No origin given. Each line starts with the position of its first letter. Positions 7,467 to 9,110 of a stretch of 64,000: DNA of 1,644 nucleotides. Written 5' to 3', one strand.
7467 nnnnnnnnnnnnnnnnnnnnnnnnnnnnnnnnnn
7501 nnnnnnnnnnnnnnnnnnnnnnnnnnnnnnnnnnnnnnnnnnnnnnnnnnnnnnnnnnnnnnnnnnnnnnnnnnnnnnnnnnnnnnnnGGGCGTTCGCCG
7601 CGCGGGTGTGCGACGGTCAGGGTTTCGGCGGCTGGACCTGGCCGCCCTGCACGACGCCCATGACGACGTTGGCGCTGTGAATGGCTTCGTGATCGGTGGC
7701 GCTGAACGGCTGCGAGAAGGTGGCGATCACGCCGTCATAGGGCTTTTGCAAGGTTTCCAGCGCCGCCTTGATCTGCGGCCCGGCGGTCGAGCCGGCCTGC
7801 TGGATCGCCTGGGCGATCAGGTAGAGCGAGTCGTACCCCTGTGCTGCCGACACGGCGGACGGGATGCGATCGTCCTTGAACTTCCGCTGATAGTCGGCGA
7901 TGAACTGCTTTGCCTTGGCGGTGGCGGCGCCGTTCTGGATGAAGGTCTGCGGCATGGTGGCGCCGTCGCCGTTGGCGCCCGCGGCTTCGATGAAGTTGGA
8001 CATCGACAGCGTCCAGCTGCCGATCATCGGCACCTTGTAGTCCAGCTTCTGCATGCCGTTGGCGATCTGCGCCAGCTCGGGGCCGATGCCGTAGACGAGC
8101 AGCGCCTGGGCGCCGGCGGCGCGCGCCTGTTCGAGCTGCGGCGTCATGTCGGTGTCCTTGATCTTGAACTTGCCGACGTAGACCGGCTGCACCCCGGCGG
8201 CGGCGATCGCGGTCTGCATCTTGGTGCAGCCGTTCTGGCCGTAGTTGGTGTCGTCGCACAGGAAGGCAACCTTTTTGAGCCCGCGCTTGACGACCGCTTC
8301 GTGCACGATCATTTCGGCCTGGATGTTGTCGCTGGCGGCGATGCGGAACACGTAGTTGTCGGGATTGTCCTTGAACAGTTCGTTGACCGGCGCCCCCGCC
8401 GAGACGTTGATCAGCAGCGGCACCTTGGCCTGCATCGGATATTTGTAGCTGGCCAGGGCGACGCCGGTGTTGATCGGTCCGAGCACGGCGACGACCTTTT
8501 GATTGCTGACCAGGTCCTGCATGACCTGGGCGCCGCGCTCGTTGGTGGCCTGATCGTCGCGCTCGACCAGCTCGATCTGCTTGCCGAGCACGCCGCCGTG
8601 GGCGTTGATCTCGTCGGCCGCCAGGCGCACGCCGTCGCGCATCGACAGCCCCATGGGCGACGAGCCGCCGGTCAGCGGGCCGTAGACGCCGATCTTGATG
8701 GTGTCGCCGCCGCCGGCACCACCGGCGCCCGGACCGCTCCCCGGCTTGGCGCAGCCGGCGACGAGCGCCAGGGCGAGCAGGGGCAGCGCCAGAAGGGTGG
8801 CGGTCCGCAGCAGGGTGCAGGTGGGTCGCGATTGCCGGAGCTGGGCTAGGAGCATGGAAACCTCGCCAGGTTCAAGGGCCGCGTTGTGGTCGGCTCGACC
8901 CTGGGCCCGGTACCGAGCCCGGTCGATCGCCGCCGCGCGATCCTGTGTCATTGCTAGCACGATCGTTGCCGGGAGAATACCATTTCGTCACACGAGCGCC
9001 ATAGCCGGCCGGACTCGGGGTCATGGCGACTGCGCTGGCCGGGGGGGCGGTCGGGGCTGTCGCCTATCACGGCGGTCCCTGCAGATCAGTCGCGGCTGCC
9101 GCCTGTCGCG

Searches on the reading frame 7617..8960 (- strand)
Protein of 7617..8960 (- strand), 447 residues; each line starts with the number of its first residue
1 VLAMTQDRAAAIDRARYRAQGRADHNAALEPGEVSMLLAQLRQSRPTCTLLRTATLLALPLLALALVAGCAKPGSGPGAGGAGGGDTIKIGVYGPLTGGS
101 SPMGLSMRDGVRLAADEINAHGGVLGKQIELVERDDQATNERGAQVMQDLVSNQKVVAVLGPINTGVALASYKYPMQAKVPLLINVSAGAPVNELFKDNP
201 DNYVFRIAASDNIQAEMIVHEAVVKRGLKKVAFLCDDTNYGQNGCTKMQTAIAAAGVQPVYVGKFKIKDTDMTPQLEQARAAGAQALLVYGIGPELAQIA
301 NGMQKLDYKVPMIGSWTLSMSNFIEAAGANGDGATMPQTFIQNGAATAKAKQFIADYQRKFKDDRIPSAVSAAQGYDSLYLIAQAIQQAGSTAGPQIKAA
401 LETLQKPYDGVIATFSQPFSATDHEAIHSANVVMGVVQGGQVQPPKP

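Call 59: search_protein_families(library=pfam, proteins=[window:7617-8960:-], max_evalue=0.001)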
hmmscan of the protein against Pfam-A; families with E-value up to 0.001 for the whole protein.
window:7617-8960:- (447 aa): 3 families
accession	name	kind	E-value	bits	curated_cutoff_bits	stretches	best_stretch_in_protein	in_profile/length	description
PF13458.12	Peripla_BP_6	-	6.8e-71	240.1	31.7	1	87-434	1-337/343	Periplasmic binding protein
PF01094.35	ANF_receptor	-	3.3e-21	76.2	25.4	1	110-406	5-309/353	Receptor family ligand binding region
PF13433.12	Peripla_BP_5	-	2.2e-19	70.2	27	2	88-162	1-75/363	Periplasmic binding protein domain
